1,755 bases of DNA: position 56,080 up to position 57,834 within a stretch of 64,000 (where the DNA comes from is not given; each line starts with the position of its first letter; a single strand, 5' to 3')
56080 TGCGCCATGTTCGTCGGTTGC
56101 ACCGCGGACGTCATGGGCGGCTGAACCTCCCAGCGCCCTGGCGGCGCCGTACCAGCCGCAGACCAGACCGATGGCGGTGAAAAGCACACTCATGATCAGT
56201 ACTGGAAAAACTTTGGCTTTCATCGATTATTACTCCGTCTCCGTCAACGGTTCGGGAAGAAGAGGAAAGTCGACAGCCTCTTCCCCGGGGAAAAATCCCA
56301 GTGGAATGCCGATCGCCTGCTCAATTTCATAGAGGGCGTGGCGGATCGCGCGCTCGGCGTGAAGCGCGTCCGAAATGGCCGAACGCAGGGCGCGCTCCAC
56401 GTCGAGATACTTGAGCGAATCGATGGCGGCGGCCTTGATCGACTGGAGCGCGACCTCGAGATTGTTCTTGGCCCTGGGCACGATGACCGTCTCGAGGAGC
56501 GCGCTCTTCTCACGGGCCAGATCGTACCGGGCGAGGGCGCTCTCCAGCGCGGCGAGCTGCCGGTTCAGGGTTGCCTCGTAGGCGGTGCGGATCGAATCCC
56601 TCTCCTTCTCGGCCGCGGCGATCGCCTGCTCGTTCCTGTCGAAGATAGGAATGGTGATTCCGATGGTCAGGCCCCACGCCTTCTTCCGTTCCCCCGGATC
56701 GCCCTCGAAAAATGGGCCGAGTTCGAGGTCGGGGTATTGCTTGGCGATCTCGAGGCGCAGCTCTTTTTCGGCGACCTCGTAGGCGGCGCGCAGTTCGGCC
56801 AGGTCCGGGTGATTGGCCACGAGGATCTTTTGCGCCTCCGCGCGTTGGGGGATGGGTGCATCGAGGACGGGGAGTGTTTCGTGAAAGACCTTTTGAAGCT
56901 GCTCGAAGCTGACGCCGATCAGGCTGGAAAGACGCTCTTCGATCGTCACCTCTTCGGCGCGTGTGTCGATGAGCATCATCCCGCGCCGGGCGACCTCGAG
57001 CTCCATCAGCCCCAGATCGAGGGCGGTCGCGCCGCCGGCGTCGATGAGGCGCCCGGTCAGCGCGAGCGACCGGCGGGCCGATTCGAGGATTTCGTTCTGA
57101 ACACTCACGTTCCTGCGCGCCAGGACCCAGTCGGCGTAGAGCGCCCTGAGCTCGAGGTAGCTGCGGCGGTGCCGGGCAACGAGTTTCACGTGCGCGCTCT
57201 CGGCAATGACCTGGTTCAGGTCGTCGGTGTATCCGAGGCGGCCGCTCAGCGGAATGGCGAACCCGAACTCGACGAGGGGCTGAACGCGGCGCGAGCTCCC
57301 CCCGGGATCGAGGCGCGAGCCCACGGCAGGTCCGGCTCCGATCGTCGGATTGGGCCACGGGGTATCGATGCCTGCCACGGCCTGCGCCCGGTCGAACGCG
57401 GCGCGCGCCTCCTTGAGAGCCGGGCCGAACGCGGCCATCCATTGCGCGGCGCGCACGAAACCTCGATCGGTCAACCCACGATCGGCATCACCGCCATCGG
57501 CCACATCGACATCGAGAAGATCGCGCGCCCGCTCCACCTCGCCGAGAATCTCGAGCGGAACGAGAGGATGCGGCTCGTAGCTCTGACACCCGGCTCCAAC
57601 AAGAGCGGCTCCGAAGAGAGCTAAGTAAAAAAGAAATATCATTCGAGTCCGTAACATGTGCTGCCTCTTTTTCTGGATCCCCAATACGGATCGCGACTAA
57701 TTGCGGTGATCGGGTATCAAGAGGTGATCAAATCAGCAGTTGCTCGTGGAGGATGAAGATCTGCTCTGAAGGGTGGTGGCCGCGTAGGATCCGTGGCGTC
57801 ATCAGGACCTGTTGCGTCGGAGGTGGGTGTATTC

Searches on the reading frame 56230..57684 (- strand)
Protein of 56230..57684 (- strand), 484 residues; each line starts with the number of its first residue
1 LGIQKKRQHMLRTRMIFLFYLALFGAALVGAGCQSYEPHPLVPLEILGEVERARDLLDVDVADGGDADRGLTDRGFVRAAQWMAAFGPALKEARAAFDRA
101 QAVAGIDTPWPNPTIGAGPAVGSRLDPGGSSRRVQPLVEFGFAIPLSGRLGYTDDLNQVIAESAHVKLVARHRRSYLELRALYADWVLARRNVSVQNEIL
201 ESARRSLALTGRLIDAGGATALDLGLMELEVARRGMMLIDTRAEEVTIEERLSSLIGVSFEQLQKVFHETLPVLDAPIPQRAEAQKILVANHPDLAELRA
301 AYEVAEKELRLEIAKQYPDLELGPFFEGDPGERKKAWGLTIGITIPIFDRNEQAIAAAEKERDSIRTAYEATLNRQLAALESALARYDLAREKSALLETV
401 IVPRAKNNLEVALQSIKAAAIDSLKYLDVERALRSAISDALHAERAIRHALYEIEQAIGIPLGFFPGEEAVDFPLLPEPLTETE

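Call 21: search_protein_families(library=pfam, proteins=[window:56230-57684:-], max_evalue=0.001)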
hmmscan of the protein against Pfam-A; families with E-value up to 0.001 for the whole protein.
window:56230-57684:- (484 aa): 1 family
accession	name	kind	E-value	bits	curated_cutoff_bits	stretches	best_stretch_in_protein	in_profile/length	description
PF02321.23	OEP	-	8.7e-26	91.3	22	2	283-459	3-187/187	Outer membrane efflux protein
